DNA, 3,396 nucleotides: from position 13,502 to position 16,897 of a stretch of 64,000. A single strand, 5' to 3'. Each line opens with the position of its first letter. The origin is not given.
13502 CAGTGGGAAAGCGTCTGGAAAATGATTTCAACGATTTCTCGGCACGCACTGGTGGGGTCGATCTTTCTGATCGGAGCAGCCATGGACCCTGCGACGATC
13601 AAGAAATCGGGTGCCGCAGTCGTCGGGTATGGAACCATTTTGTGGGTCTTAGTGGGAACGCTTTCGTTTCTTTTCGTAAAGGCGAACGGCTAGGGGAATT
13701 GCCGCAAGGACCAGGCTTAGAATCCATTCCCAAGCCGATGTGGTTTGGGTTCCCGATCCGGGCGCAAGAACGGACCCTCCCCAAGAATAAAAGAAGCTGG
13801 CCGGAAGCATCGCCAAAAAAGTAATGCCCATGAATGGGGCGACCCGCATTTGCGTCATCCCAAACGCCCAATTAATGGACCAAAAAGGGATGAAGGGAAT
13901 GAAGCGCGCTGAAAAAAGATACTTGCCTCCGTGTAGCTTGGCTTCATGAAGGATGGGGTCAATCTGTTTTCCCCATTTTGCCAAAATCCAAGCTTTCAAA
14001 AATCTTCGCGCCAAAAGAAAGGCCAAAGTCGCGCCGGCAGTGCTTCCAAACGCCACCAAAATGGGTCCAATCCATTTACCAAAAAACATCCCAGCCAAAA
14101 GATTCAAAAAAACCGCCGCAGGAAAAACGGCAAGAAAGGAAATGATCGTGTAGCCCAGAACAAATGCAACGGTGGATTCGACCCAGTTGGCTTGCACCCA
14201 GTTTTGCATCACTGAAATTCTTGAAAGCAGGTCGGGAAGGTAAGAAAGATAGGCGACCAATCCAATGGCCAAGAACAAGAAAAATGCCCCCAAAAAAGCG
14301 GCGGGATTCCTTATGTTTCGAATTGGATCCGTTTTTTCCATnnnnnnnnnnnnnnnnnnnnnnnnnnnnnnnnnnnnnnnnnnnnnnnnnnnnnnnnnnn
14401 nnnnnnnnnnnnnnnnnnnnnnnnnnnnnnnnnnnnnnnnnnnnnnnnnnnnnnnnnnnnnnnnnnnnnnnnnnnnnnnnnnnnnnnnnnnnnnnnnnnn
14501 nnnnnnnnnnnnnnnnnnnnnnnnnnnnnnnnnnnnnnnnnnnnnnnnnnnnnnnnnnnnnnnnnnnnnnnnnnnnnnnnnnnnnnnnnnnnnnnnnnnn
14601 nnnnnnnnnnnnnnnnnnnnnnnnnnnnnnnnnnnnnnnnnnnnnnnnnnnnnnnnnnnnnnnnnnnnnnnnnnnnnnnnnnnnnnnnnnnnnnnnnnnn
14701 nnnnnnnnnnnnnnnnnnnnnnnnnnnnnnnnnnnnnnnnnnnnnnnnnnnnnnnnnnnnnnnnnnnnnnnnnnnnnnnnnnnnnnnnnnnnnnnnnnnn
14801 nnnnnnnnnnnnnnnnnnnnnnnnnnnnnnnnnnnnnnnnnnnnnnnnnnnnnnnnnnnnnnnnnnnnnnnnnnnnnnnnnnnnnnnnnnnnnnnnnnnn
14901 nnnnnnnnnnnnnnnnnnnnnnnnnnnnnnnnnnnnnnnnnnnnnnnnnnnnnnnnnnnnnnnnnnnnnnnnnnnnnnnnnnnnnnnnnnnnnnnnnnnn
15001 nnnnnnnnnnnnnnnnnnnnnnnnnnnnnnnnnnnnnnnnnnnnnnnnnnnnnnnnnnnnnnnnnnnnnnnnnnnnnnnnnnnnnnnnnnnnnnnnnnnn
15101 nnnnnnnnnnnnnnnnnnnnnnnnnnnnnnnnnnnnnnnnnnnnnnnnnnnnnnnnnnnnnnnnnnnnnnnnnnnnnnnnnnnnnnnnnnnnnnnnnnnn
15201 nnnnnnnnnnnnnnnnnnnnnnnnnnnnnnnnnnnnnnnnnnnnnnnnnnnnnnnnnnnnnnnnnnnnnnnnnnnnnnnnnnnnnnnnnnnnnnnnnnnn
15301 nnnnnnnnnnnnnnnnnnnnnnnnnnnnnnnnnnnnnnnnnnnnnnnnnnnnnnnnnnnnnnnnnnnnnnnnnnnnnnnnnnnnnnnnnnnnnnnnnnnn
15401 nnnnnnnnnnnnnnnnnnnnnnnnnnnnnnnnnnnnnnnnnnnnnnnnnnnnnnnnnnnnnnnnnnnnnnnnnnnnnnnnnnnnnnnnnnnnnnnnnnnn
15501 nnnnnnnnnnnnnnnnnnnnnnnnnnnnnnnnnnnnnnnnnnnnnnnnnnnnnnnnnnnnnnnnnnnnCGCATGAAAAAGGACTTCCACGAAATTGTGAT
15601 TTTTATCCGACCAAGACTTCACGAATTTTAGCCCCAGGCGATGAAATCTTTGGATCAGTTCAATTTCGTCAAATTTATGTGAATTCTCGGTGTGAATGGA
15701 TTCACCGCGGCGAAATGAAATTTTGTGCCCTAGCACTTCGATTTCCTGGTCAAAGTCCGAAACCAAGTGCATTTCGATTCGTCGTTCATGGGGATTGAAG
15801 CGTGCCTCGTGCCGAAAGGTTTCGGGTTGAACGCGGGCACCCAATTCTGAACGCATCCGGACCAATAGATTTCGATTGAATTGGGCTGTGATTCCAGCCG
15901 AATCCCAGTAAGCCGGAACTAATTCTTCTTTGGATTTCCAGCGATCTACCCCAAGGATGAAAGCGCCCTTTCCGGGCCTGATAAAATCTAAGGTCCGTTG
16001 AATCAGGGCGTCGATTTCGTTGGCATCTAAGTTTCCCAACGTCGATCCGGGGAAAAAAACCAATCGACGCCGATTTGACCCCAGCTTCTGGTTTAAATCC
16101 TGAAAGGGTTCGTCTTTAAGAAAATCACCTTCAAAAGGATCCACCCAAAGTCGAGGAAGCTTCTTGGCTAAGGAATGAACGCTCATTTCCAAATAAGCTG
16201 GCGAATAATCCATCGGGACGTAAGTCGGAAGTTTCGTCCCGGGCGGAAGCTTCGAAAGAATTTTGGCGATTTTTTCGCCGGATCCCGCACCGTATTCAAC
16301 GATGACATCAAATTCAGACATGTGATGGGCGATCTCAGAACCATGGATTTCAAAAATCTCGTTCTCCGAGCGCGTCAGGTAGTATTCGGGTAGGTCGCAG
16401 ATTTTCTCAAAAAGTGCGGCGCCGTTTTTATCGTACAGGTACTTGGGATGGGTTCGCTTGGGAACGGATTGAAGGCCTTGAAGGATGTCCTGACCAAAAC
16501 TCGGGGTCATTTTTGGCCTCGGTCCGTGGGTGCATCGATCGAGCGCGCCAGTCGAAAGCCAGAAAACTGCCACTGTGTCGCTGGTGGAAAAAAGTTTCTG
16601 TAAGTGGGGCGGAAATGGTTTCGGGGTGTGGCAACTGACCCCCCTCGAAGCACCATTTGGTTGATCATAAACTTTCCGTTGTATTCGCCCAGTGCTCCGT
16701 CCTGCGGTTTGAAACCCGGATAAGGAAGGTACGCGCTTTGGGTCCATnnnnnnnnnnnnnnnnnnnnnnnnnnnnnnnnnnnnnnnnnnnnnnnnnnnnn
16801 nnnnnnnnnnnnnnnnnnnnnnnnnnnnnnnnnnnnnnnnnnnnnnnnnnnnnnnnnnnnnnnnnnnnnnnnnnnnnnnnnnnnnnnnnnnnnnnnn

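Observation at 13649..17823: Two-gene ergothioneine core (egtB-egtD) translationally fused to an ATP-grasp ligase and a TVP38 membrane protein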

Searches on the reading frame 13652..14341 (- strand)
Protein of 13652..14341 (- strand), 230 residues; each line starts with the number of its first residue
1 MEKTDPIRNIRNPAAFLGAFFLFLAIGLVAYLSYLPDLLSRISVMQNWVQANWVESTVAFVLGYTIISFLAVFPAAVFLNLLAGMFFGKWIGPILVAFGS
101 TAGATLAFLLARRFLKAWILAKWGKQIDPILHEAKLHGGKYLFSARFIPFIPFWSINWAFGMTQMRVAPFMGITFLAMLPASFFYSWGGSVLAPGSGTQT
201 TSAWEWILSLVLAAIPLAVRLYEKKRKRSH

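Call 3: search_protein_families(library=pfam, proteins=[window:13652-14341:-])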
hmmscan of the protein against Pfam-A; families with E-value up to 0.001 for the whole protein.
window:13652-14341:- (230 aa): 1 family
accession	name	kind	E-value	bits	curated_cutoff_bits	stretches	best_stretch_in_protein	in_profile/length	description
PF09335.16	VTT_dom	-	4.7e-22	79.2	33.9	1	74-190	2-122/123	VTT domain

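Call 4: search_protein_families(library=ncbifam, proteins=[window:13652-14341:-])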
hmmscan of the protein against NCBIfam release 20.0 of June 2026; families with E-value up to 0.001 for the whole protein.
window:13652-14341:- (230 aa): 1 family
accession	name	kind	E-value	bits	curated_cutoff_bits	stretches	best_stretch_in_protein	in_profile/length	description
NF052604.1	UndecprPTUtpABac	equivalog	2.2e-05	24.6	250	1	136-221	102-186/198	undecaprenyl phosphate transporter UptA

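Call 48: find_homologous_proteins(query=window:13652-14341:-)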
Query window:13652-14341:- (230 aa): 27 proteins with E <= 0.001 among 2089 candidates.
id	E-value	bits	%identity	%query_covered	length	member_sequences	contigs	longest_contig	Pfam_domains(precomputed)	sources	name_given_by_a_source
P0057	2.8e-146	503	100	100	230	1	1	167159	PF09335.17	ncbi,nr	ncbi:MAG: TVP38/TMEM64 family protein [Bdellovibrionales bacterium]|nr:TVP38/TMEM64 family protein [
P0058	3.0e-18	84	37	66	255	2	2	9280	PF09335.17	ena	-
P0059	2.9e-17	81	41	58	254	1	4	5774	PF09335.17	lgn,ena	-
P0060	4.8e-17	80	33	74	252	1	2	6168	PF09335.17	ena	-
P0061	2.3e-16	78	34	73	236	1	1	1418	PF09335.17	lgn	-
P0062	8.0e-16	77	36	71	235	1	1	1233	PF09335.17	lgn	-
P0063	8.9e-16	76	38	56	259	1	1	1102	PF09335.17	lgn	-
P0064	1.7e-15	75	31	100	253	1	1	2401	PF09335.17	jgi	jgi:uncharacterized membrane protein YdjX (TVP38/TMEM64 family)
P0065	3.3e-15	75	34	71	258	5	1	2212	PF09335.17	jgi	-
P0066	3.9e-15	74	35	67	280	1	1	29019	PF09335.17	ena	-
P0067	5.2e-15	74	35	71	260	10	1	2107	PF09335.17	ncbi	ncbi:MAG: TVP38/TMEM64 family protein [Pirellulales bacterium]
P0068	5.8e-15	74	35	73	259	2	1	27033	PF09335.17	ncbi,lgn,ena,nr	ncbi:MAG: TVP38/TMEM64 family protein [Planctomycetota bacterium]|nr:TVP38/TMEM64 family protein [Pl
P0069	6.3e-15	74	34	72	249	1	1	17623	PF09335.17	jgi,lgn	jgi:uncharacterized membrane protein YdjX (TVP38/TMEM64 family)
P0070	7.5e-15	73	37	73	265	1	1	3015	PF09335.17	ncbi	-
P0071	1.3e-14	73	32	89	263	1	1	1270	PF09335.17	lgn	-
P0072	1.6e-14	72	33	81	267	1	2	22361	PF09335.17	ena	-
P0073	1.7e-14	72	35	71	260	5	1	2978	PF09335.17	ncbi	-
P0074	4.1e-14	71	34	70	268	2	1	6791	PF09335.17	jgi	jgi:uncharacterized membrane protein YdjX (TVP38/TMEM64 family)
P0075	6.5e-14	70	35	68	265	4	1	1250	PF09335.17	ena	-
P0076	6.6e-14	70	30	93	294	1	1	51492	PF09335.17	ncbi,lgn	ncbi:MAG: TVP38/TMEM64 family protein [Planctomycetota bacterium]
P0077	7.9e-14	70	34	66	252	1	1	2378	PF09335.17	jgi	jgi:uncharacterized membrane protein YdjX (TVP38/TMEM64 family)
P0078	1.4e-13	69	37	68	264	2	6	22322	PF09335.17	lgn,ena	-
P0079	1.6e-13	69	34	70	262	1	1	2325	PF09335.17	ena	-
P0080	2.6e-13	68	36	55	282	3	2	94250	PF09335.17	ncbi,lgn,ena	-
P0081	1.2e-12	66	33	73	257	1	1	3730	PF09335.17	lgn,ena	-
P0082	1.2e-7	50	28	50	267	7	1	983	PF09335.17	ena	-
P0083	2.4e-7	49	29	57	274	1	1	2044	PF09335.17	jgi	-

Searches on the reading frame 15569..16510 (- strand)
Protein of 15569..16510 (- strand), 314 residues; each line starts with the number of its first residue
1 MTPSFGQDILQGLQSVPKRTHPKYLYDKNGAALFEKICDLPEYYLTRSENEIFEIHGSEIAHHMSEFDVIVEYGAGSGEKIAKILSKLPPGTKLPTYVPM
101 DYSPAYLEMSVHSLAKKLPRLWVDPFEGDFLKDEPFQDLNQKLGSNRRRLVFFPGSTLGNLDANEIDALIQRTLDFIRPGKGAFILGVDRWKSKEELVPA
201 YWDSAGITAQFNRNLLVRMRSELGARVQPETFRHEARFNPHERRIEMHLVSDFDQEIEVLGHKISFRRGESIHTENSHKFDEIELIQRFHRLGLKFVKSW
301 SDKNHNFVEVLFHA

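Call 66: find_homologous_proteins(query=window:15569-16510:-, max_evalue=1e-40)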
Query window:15569-16510:- (314 aa): 6378 proteins with E <= 1e-40 among 8000 candidates; the best 120 are listed.
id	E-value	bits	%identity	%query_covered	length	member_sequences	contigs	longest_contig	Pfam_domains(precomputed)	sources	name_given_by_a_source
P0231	1.7e-212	723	100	100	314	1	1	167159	PF10017.16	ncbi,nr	ncbi:MAG: L-histidine N(alpha)-methyltransferase [Bdellovibrionales bacterium]|nr:L-histidine N(alph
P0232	1.4e-69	253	44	96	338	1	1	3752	PF10017.16,PF13649.13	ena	-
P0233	2.3e-67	246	43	95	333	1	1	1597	PF10017.16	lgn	-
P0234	4.5e-67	245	43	99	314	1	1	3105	PF10017.16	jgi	-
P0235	5.5e-67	245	43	96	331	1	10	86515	PF10017.16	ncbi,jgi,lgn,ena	ncbi:MAG: dimethylhistidine N-methyltransferase [Polaribacter sp.]|jgi:dimethylhistidine N-methyltra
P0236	7.0e-67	244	44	95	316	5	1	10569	PF10017.16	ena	-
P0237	1.2e-66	244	42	99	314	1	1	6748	PF10017.16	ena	-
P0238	1.6e-66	243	43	96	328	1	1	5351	PF10017.16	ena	-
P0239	2.5e-66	242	44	98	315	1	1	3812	PF10017.16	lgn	-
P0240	4.2e-66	242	42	99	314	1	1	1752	PF10017.16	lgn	-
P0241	4.6e-66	242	43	97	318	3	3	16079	PF10017.16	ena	-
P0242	6.9e-66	241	43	99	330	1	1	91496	PF10017.16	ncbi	-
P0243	7.2e-66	241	47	96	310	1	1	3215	PF10017.16,PF13649.13,PF08242.19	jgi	jgi:dimethylhistidine N-methyltransferase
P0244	1.0e-65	240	45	99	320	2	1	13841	PF10017.16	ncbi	-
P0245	2.2e-65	239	44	96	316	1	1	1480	PF10017.16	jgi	jgi:dimethylhistidine N-methyltransferase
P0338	1.5e-61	227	40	99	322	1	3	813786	PF10017.16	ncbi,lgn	ncbi:MAG: L-histidine N(alpha)-methyltransferase [Oligoflexus sp.]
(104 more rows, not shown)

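Call 67: find_encoding_contigs(protein=P0338, flank=6000, max_places=1)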
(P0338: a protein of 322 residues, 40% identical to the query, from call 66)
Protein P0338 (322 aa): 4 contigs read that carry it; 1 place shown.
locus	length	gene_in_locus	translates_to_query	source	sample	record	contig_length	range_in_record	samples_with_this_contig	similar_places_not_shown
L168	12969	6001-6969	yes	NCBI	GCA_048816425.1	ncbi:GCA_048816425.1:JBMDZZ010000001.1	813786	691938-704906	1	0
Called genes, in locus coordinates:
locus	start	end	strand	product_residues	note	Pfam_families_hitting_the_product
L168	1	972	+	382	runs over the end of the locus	PF05940:NnrS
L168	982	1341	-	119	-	-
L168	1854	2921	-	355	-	PF01699:Na_Ca_ex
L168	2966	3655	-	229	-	PF00702:Hydrolase, PF12710:HAD, PF13419:HAD_2, PF13242:Hydrolase_like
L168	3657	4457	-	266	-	PF02567:PhzC-PhzF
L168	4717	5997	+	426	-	PF12867:DinB_2, PF03781:FGE-sulfatase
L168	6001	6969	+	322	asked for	PF10017:Methyltransf_33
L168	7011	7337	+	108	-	PF01253:SUI1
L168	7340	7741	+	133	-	PF01641:SelR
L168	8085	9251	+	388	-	-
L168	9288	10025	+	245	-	-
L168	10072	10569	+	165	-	-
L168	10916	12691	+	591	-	PF13667:ThiC-associated, PF01964:ThiC_Rad_SAM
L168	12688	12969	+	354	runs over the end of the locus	PF01266:DAO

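Call 68: find_encoding_contigs(protein=P0242, flank=6000, max_places=1)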
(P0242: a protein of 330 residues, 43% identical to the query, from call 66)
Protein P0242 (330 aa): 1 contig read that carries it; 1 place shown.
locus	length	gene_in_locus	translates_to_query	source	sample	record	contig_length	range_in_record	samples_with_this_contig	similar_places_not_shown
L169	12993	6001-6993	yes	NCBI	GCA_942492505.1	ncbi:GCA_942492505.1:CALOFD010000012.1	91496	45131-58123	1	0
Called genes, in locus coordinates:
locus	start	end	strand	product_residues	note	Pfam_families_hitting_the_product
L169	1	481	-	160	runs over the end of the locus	-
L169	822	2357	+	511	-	PF00817:IMS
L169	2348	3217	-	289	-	PF00106:adh_short, PF01370:Epimerase (weak), PF08659:KR, PF13561:adh_short_C2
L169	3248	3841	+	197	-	PF02627:CMD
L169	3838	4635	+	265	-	PF00106:adh_short, PF08659:KR (weak), PF13561:adh_short_C2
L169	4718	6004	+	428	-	PF12867:DinB_2, PF03781:FGE-sulfatase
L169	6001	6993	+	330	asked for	PF10017:Methyltransf_33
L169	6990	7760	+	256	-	PF00005:ABC_tran, PF13304:AAA_21 (weak)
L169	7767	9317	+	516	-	PF00528:BPD_transp_1, PF04069:OpuAC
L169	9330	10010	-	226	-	PF12973:Cupin_7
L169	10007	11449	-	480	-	PF00282:Pyridoxal_deC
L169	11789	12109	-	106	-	PF27149:YdjY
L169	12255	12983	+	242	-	PF01346:FKBP_N, PF00254:FKBP_C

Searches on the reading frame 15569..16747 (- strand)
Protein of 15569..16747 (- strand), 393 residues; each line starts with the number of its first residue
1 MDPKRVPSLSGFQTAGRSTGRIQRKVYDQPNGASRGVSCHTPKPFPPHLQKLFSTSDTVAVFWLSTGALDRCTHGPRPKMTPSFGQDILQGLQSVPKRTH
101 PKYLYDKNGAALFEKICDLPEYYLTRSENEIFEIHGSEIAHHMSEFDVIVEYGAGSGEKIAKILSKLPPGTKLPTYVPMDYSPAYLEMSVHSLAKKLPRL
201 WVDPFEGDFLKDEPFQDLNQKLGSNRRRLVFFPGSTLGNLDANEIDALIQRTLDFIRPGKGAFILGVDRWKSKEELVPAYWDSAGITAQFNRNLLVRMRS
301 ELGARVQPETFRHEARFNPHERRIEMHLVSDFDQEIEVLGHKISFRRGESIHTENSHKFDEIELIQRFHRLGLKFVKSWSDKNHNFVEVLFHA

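Call 3: search_protein_families(library=pfam, proteins=[window:15569-16747:-])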
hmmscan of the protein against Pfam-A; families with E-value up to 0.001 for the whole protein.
window:15569-16747:- (393 aa): 1 family
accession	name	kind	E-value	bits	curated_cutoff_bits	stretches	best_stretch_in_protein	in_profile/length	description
PF10017.15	Methyltransf_33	-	3e-91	306.1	23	1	85-391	2-302/304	Histidine-specific methyltransferase, SAM-dependent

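Call 4: search_protein_families(library=ncbifam, proteins=[window:15569-16747:-])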
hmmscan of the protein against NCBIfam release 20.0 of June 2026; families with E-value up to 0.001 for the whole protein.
window:15569-16747:- (393 aa): 2 families
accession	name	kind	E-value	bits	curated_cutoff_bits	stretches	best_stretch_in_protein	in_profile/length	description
TIGR03438.1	egtD_ergothio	equivalog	1.4e-92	310.1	290.9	1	84-386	2-296/301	L-histidine N(alpha)-methyltransferase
TIGR03439.1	methyl_EasF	subfamily_domain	1.2e-42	146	205.55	1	81-386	10-317/321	EasF family methyltransferase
